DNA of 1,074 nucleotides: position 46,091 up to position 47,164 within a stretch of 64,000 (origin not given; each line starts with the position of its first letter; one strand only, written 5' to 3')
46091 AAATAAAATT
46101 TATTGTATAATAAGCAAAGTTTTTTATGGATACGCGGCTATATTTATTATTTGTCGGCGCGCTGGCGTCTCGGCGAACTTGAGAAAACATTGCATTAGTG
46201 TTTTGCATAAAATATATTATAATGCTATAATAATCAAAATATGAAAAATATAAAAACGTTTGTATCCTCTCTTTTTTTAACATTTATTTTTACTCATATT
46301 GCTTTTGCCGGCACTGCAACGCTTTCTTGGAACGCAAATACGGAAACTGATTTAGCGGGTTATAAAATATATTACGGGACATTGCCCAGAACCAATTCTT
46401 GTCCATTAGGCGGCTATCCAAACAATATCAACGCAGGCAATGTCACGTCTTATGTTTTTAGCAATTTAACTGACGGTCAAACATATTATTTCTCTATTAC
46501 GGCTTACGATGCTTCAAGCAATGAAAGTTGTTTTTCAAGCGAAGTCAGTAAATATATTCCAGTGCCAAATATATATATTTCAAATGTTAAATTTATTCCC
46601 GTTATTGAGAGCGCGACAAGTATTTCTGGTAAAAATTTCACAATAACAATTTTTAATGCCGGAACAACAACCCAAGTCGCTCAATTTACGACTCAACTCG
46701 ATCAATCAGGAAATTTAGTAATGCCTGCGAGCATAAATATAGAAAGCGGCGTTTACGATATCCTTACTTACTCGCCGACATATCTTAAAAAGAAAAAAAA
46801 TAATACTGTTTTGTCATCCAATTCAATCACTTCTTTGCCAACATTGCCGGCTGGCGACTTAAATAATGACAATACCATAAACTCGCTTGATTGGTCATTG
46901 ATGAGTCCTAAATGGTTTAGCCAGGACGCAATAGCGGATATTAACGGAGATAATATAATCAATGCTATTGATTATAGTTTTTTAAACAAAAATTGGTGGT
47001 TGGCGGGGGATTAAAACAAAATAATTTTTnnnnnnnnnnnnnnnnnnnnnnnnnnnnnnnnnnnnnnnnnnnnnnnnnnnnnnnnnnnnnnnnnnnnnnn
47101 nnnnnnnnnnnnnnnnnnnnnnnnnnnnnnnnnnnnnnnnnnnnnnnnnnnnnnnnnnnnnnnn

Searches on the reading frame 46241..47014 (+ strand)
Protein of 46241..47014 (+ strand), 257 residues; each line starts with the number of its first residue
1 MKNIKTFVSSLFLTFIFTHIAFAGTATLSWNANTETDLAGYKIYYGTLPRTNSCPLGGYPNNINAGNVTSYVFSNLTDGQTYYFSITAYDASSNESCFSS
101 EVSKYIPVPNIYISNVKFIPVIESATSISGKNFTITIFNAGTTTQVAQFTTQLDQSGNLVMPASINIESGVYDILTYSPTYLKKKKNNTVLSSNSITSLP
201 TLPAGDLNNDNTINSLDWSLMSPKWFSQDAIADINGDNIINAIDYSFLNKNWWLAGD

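Call 8: search_protein_families(library=pfam, proteins=[window:46241-47014:+], max_evalue=0.01)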
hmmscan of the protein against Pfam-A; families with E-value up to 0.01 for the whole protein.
window:46241-47014:+ (257 aa): 4 families
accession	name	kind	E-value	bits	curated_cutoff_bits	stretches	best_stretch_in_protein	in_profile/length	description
PF00404.24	Dockerin_1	-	6.8e-08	33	22.9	1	204-250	1-54/57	Dockerin type I domain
PF00041.27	fn3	-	5.1e-07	30.2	25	1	25-94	15-74/84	Fibronectin type III domain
PF16656.11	Pur_ac_phosph_N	-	0.00046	21.1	30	1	22-94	8-87/93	Purple acid Phosphatase, N-terminal domain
PF23608.1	Ig_ILCR1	-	0.0095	16.4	27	0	65-98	62-95/114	ILCR1 Ig-like domain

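Call 23: search_protein_families(library=ncbifam, proteins=[window:46241-47014:+], max_evalue=0.1)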
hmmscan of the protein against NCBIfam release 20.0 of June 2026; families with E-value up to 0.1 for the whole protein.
window:46241-47014:+ (257 aa): 1 family
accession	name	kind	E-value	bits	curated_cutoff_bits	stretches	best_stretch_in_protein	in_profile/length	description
NF045522.1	MXAN_2561_fam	equivalog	0.023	14.2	150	1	63-107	215-258/304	MXAN_2561 family MXYO-CTERM-anchored protein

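Call 72: predict_structure(alignment_id=A4)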
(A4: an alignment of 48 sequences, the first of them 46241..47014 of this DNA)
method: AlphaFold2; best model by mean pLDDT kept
length: 257 residues; sequences in the alignment: 48
mean_pLDDT: 65.6   pTM: 0.49
mean pLDDT of the five models: 65.6, 64.8, 64.8, 64.5, 62.5
residues with pLDDT >= 90: 81; 70-90: 39; 50-70: 48; < 50: 89
segments of 3 or more residues with pLDDT < 50: 175-257
pLDDT, mean of each block of 10 residues (from residue 1): 55 58 89 97 98 92 98 95 98 98 93 62 56 74 75 79 67 43 38 31 35 35 32 34 33 31
secondary structure, 60 per line:
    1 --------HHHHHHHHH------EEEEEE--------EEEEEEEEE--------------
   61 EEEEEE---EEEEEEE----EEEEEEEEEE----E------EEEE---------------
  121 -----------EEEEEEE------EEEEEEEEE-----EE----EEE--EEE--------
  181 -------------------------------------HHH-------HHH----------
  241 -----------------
elements in order: H9-17 E24-29 E38-46 E61-66 E70-76 E81-90 E102-105 E132-138 E145-153 E165-167 E170-172

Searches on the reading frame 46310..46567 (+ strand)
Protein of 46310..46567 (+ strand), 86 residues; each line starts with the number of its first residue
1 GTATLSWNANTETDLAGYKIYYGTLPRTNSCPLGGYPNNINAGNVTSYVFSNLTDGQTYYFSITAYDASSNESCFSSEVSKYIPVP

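Call 32: find_homologous_proteins(query=window:46310-46567:+, max_evalue=0.001)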
Query window:46310-46567:+ (86 aa): 85 proteins with E <= 0.001 among 86 candidates.
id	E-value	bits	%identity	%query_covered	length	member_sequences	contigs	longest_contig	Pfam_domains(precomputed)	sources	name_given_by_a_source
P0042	1.7e-31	126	68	98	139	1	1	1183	-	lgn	-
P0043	2.3e-31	126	67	97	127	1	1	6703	PF00041.28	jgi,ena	-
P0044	2.5e-31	125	70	95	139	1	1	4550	PF00041.28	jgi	jgi:hypothetical protein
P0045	4.2e-31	125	70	97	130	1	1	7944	PF00041.28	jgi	-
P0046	4.6e-31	125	70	97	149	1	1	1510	PF00041.28,PF16656.12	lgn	-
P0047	2.2e-30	122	69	97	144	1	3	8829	PF00041.28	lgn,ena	-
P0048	2.4e-30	122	69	94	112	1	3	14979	PF00041.28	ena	-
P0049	3.6e-30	122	69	94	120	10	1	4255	PF00041.28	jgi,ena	-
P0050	4.7e-30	121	67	97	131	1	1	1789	PF00041.28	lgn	-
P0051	6.4e-30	121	79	84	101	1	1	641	PF00041.28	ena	-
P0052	8.1e-30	121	70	97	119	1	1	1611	PF00041.28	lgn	-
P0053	1.0e-29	120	68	98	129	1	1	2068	PF00041.28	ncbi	-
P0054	1.9e-28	116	63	98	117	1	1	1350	PF00041.28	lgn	-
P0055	3.3e-28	115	65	97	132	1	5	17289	-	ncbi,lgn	-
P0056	1.1e-27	114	65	98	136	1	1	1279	PF00041.28,PF16656.12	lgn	-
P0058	1.5e-27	113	63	97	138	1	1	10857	PF00041.28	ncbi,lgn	-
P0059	2.1e-27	113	63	97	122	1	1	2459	PF00041.28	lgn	-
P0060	3.0e-27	112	64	97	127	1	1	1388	PF00041.28,PF16656.12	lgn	-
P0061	3.1e-27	112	63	97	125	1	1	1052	PF00041.28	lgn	-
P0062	4.2e-27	112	62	98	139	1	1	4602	PF00041.28,PF16656.12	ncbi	-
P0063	7.7e-27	111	63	97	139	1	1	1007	PF00041.28,PF16656.12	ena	-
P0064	1.3e-26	110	63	97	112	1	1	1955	PF16389.12,PF00041.28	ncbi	-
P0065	1.4e-26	110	62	98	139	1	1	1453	PF00041.28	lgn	-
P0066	1.4e-26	110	61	99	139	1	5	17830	PF00041.28,PF16656.12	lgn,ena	-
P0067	1.9e-26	110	60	99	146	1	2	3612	PF00041.28,PF16656.12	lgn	-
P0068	1.9e-26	110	63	98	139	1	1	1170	PF00041.28,PF16656.12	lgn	-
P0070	3.2e-26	109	61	97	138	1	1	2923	PF00041.28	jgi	jgi:hypothetical protein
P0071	5.8e-26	108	63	97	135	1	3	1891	PF00041.28,PF16656.12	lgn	-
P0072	7.1e-26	108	58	99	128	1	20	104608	PF00041.28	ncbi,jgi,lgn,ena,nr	ncbi:MAG: hypothetical protein A2271_02845 [Candidatus Moranbacteria bacterium RIFOXYA12_FULL_35_19]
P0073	7.5e-26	108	60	97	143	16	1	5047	PF00041.28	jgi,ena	-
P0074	1.1e-25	107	61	97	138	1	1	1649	PF00041.28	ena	-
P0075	1.8e-25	107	63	97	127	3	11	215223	PF00041.28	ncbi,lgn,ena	ncbi:MAG: fibronectin type III domain-containing protein [Patescibacteria group bacterium]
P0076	1.8e-25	107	64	99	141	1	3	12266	PF00041.28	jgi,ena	jgi:hypothetical protein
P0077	2.1e-25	107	61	97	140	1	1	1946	PF00041.28,PF16656.12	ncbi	-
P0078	2.7e-25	106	61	97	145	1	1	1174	PF00041.28,PF16656.12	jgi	-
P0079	3.3e-25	106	61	95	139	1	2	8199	PF00041.28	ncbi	-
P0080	3.4e-25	106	61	98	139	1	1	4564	PF00041.28,PF16656.12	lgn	-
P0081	5.3e-25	105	60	100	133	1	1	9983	PF00041.28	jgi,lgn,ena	-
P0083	6.3e-25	105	63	97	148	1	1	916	PF00041.28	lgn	-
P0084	8.0e-25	105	58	97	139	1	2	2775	PF00041.28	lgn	-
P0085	8.7e-25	105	64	97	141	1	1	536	PF00041.28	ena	-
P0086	9.2e-25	104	64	97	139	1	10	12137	PF00041.28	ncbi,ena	ncbi:MAG: fibronectin type III domain-containing protein [Patescibacteria group bacterium]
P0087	9.8e-25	104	61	98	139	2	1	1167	PF00041.28,PF16656.12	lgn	-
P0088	1.2e-24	104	60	98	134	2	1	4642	PF00041.28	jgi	-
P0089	3.1e-24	103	59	97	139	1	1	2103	PF00041.28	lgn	-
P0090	3.3e-24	103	59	97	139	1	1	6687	PF00041.28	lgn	-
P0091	4.6e-24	102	56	98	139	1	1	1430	PF00041.28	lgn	-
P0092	5.2e-24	102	60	98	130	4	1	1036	PF00041.28,PF16656.12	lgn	-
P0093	5.4e-24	102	67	90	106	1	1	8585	PF00041.28,PF16656.12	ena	-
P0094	1.2e-23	101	59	97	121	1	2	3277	PF00041.28,PF16656.12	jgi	jgi:hypothetical protein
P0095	1.2e-23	101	57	97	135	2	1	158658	PF00041.28,PF16656.12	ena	-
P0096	2.8e-23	100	57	97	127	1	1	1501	PF16389.12,PF00041.28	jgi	jgi:hypothetical protein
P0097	3.4e-23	99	58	97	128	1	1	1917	PF00041.28,PF16656.12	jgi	jgi:hypothetical protein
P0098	5.2e-23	99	58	98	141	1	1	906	PF00041.28,PF16656.12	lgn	-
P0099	7.2e-23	98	57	98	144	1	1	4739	PF00041.28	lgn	-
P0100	9.5e-23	98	62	94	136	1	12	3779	PF00041.28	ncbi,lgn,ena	ncbi:MAG: fibronectin type III domain-containing protein [Patescibacteria group bacterium]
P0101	3.4e-17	80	55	93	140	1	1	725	PF00041.28,PF16656.12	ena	-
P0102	1.2e-15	75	57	88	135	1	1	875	PF00041.28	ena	-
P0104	1.8e-14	72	50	93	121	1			PF00041.28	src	-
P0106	3.1e-14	71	58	94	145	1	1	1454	PF22352.3,PF00041.28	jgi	-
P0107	1.3e-13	69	53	97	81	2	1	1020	PF00041.28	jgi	jgi:hypothetical protein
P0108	1.5e-13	69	47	91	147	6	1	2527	PF00041.28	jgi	jgi:hypothetical protein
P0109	3.1e-13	68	52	92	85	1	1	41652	PF00041.28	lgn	-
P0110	3.4e-13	68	52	94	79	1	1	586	PF00041.28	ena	-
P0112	7.5e-13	66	49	88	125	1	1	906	PF00041.28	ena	-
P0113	8.1e-13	66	49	86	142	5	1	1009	PF00041.28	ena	-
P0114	1.0e-12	66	54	65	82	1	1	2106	PF00041.28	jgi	-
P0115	1.4e-12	66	56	92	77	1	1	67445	PF00041.28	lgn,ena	-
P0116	1.7e-12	65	45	95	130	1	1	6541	PF00041.28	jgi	-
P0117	2.7e-12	65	51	98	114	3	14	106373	PF00041.28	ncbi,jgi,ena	ncbi:MAG: fibronectin type III domain-containing protein [Nitrospirota bacterium]|jgi:fibronectin ty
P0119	2.9e-11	61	50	97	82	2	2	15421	PF00041.28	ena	-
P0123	1.4e-7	50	49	97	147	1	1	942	PF00041.28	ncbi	-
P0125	4.5e-6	45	40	88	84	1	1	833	PF00041.28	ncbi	-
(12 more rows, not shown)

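Call 34: find_encoding_contigs(protein=P0072, flank=10000, max_places=2)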
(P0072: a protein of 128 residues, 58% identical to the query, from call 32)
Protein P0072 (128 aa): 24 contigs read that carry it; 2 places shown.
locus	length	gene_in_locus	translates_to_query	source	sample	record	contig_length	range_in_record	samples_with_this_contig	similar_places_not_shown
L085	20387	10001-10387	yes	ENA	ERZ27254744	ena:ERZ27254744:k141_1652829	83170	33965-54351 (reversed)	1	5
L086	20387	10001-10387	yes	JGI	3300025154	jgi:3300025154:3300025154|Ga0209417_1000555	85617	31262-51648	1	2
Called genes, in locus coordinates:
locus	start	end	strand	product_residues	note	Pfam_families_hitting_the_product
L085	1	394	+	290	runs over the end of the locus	-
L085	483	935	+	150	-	PF00571:CBS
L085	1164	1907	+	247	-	PF00041:fn3 (weak)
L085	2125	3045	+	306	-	-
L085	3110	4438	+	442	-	-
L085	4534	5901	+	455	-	PF13173:AAA_14, PF13635:DUF4143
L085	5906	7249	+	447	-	-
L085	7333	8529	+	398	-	PF13173:AAA_14, PF13401:AAA_22 (faint), PF13635:DUF4143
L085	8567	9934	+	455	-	-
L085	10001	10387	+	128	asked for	PF00041:fn3 (weak)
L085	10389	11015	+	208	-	PF00041:fn3 (faint)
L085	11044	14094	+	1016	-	PF09479:Flg_new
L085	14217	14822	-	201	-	PF01195:Pept_tRNA_hydro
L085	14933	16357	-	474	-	PF03816:LytR_cpsA_psr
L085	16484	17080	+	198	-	PF10502:Peptidase_S26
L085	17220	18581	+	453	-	PF13393:tRNA-synt_His, PF00587:tRNA-synt_2b, PF03129:HGTP_anticodon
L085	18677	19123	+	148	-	PF01230:HIT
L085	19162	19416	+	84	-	-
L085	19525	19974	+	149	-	PF09424:YqeY, PF02637:GatB_Yqey (faint)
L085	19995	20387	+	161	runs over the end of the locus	PF02130:YbeY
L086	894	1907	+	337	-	PF00041:fn3 (weak)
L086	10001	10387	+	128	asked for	PF00041:fn3 (weak)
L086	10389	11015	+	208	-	PF00041:fn3 (faint)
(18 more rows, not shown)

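Call 35: find_encoding_contigs(protein=P0075, flank=10000, max_places=2)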
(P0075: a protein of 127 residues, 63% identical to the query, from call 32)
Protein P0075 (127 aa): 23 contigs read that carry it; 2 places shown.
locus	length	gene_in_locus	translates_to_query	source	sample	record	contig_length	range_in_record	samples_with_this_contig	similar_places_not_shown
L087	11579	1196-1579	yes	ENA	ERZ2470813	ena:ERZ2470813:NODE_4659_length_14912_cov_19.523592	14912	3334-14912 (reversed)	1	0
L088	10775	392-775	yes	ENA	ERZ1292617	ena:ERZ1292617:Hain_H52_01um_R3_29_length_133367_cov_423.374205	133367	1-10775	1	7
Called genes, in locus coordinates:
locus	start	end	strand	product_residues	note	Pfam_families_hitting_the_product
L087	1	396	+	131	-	?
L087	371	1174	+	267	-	PF00041:fn3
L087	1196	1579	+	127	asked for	PF00041:fn3 (weak)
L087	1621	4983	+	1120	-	-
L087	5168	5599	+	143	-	PF02381:MraZ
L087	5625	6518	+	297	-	PF01209:Ubie_methyltran (faint), PF01795:Methyltransf_5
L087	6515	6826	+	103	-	-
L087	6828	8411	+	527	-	PF03717:PBP_dimer, PF00905:Transpeptidase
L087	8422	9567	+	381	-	PF02875:Mur_ligase_C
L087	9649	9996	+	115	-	-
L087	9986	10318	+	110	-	PF00829:Ribosomal_L21p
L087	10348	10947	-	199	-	PF21176:RecR_HhH (weak), PF13662:Toprim_4, PF21175:RecR_C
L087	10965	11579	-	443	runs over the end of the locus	PF00772:DnaB, PF13481:AAA_25, PF03796:DnaB_C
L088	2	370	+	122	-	PF00041:fn3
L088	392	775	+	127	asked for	PF00041:fn3 (weak)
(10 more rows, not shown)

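Call 36: find_encoding_contigs(protein=P0095, flank=10000, max_places=2)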
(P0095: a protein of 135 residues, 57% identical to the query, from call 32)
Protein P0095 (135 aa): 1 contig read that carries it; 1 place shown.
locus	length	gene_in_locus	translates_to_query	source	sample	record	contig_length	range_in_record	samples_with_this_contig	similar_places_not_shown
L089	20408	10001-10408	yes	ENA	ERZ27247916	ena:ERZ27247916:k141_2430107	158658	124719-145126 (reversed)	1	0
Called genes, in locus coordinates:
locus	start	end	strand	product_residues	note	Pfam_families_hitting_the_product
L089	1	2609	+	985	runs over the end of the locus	PF13385:Laminin_G_3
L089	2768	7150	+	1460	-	PF06739:SBBP (faint), PF00041:fn3, PF18370:RGI_lyase (faint), PF00041:fn3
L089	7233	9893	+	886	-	PF13385:Laminin_G_3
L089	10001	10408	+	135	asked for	PF00041:fn3, PF16656:Pur_ac_phosph_N (weak)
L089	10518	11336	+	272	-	PF00041:fn3, PF00404:Dockerin_1 (weak)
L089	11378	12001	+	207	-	PF00963:Cohesin (weak)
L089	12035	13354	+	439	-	PF16656:Pur_ac_phosph_N (faint), PF00041:fn3 (weak), PF00404:Dockerin_1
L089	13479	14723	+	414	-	-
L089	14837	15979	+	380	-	PF13439:Glyco_transf_4, PF00534:Glycos_transf_1, PF13692:Glyco_trans_1_4, PF20706:GT4-conflict, PF13524:Glyco_trans_1_2 (weak)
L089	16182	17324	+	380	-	PF13439:Glyco_transf_4, PF20706:GT4-conflict, PF00534:Glycos_transf_1, PF13692:Glyco_trans_1_4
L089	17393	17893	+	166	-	-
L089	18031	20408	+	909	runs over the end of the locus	PF13196:DUF4012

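Call 44: find_encoding_contigs(protein=P0117, flank=10000, max_places=1)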
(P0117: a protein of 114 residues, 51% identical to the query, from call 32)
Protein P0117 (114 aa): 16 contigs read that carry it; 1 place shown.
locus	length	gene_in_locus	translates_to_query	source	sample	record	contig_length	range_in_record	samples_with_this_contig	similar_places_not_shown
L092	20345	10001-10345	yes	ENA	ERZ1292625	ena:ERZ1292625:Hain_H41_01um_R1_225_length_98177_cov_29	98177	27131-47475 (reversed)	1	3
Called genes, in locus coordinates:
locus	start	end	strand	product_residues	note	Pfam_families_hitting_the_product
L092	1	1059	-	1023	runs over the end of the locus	PF02743:dCache_1, PF00989:PAS, PF08448:PAS_4, PF13426:PAS_9, PF00512:HisKA, PF02518:HATPase_c, PF00072:Response_reg, PF00072:Response_reg, +2 more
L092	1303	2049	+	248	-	-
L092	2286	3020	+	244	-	PF08281:Sigma70_r4_2 (faint), PF04545:Sigma70_r4 (faint), PF00196:GerE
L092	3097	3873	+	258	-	PF00072:Response_reg, PF00196:GerE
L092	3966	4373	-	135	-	PF04892:VanZ-LLP1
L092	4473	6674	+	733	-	PF03065:Glyco_hydro_57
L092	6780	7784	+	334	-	PF01087:GalP_UDP_transf, PF16268:DUF4921, PF16285:DUF4931_N, PF02744:GalP_UDP_tr_C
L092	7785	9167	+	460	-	PF01743:PolyA_pol, PF12627:PolyA_pol_RNAbd (faint)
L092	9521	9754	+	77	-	-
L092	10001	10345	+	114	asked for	PF00041:fn3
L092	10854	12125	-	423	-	PF00909:Ammonium_transp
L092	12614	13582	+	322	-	PF17680:FlgO (weak)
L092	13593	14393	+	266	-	PF08543:Phos_pyr_kin, PF00294:PfkB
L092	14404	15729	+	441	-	PF00115:COX1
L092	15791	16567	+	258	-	PF02129:Peptidase_S15 (faint), PF12146:Hydrolase_4, PF00561:Abhydrolase_1 (weak), PF12697:Abhydrolase_6, PF20408:Abhydrolase_11 (faint), PF20434:BD-FAE (weak), PF00326:Peptidase_S9, PF03959:FSH1 (faint)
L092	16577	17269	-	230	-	-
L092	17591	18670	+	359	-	PF00437:T2SSE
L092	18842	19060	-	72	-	-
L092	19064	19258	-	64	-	-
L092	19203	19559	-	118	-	-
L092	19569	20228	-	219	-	PF05175:MTS (weak), PF13489:Methyltransf_23, PF01209:Ubie_methyltran (weak), PF02353:CMAS, PF13847:Methyltransf_31, PF08241:Methyltransf_11, PF08242:Methyltransf_12, PF13649:Methyltransf_25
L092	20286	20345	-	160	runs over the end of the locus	PF03473:MOSC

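Call 45: find_encoding_contigs(protein=P0048, flank=10000, max_places=1)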
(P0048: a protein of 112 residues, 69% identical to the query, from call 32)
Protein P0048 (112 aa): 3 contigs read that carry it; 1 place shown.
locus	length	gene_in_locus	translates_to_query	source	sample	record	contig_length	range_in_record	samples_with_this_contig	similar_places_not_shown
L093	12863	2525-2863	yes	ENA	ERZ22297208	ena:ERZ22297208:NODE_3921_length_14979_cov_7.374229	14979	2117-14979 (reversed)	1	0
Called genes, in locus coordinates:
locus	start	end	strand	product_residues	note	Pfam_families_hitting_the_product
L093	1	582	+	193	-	?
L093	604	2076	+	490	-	-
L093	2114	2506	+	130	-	PF00041:fn3 (faint)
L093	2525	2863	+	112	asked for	PF00041:fn3 (weak)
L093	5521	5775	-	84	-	-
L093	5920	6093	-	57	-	-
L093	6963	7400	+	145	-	PF00164:Ribosom_S12_S23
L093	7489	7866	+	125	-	PF00177:Ribosomal_S7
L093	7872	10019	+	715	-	PF00009:GTP_EFTU, PF03144:GTP_EFTU_D2, PF22042:EF-G_D2, PF14492:EFG_III, PF16658:RF3_C (weak), PF03764:EFG_IV, PF00679:EFG_C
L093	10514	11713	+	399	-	PF00009:GTP_EFTU, PF03144:GTP_EFTU_D2, PF03143:GTP_EFTU_D3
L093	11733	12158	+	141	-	PF00338:Ribosomal_S10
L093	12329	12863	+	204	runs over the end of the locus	PF00297:Ribosomal_L3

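Call 46: find_encoding_contigs(protein=P0055, flank=10000, max_places=1)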
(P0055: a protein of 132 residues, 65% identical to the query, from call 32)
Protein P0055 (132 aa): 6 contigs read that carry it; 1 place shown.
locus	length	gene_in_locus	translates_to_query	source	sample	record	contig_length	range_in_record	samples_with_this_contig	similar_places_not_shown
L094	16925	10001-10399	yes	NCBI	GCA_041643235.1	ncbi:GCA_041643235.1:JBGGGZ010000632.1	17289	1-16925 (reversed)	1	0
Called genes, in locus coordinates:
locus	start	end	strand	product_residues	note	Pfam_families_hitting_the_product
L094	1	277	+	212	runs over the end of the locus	?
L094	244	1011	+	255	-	PF00557:Peptidase_M24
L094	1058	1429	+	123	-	PF03652:RuvX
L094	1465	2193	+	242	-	PF00535:Glycos_transf_2, PF10111:Glyco_tranf_2_2, PF13641:Glyco_tranf_2_3 (weak)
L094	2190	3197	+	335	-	PF01087:GalP_UDP_transf, PF01230:HIT (faint), PF16268:DUF4921 (weak), PF16285:DUF4931_N (faint), PF11969:DcpS_C (faint), PF02744:GalP_UDP_tr_C (weak)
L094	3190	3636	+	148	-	PF06695:Sm_multidrug_ex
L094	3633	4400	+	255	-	PF00121:TIM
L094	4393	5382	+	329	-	PF02618:YceG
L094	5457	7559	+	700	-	PF22745:Nlig-Ia, PF01653:DNA_ligase_aden, PF03120:OB_DNA_ligase, PF14520:HHH_5 (faint), PF12826:HHH_2, PF00533:BRCT, PF12738:PTCB-BRCT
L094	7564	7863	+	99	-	PF02686:GatC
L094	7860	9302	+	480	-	PF01425:Amidase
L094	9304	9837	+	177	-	-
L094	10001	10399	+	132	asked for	-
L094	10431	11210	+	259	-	PF16656:Pur_ac_phosph_N (weak), PF00041:fn3 (weak), PF00404:Dockerin_1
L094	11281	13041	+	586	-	PF16656:Pur_ac_phosph_N (weak), PF00041:fn3, PF00404:Dockerin_1 (weak)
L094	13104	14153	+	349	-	PF01471:PG_binding_1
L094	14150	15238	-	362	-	PF01594:AI-2E_transport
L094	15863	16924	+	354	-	?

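Call 47: find_encoding_contigs(protein=P0076, flank=10000, max_places=1)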
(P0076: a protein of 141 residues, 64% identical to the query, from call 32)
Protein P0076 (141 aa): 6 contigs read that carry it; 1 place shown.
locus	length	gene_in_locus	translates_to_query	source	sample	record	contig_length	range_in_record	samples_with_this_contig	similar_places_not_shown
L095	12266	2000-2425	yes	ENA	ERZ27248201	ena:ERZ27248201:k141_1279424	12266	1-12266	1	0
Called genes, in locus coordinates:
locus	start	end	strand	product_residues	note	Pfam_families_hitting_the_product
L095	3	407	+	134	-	?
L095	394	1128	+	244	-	PF19927:DUF6390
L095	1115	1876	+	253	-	PF01058:Oxidored_q6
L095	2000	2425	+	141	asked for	PF00041:fn3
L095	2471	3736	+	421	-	PF02449:Glyco_hydro_42 (weak)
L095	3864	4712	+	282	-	PF00041:fn3 (weak), PF16656:Pur_ac_phosph_N (weak), PF00404:Dockerin_1 (weak)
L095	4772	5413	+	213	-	PF00963:Cohesin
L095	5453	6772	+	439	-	PF00041:fn3 (weak), PF00404:Dockerin_1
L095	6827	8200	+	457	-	PF00963:Cohesin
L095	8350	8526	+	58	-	-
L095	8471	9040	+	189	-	-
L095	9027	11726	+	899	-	PF13385:Laminin_G_3, PF22842:Pel9A-like_beta_helix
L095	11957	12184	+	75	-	PF05635:23S_rRNA_IVP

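Call 49: search_protein_families(library=pfam, proteins=[window:46310-46567:+], max_evalue=1)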
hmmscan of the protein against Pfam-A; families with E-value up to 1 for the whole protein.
seq(86 aa): 8 families
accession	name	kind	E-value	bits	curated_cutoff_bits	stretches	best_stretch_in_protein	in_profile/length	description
PF00041.27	fn3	-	1e-07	32.5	25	1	2-71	15-74/84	Fibronectin type III domain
PF16656.11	Pur_ac_phosph_N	-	0.00011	23.2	30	1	2-72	14-88/93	Purple acid Phosphatase, N-terminal domain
PF23608.1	Ig_ILCR1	-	0.0041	17.6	27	1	41-75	61-95/114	ILCR1 Ig-like domain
PF16389.11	DUF4998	-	0.006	16.6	29.1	1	3-77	35-104/199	Domain of unknown function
PF10179.15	NDNF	-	0.026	15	27.3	1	42-75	85-118/127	Neuron-derived neurotrophic factor, first Fn(III) domain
PF13750.12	Big_3_3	-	0.055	13.6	27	1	49-84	114-148/157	Bacterial Ig-like domain (group 3)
PF10342.15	Kre9_KNH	-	0.056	14.6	24.6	1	3-69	14-82/94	Kre9/KNH-like N-terminal Ig-like domain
PF03089.20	RAG2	-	0.11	11.9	21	1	38-67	135-164/339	Recombination activating protein 2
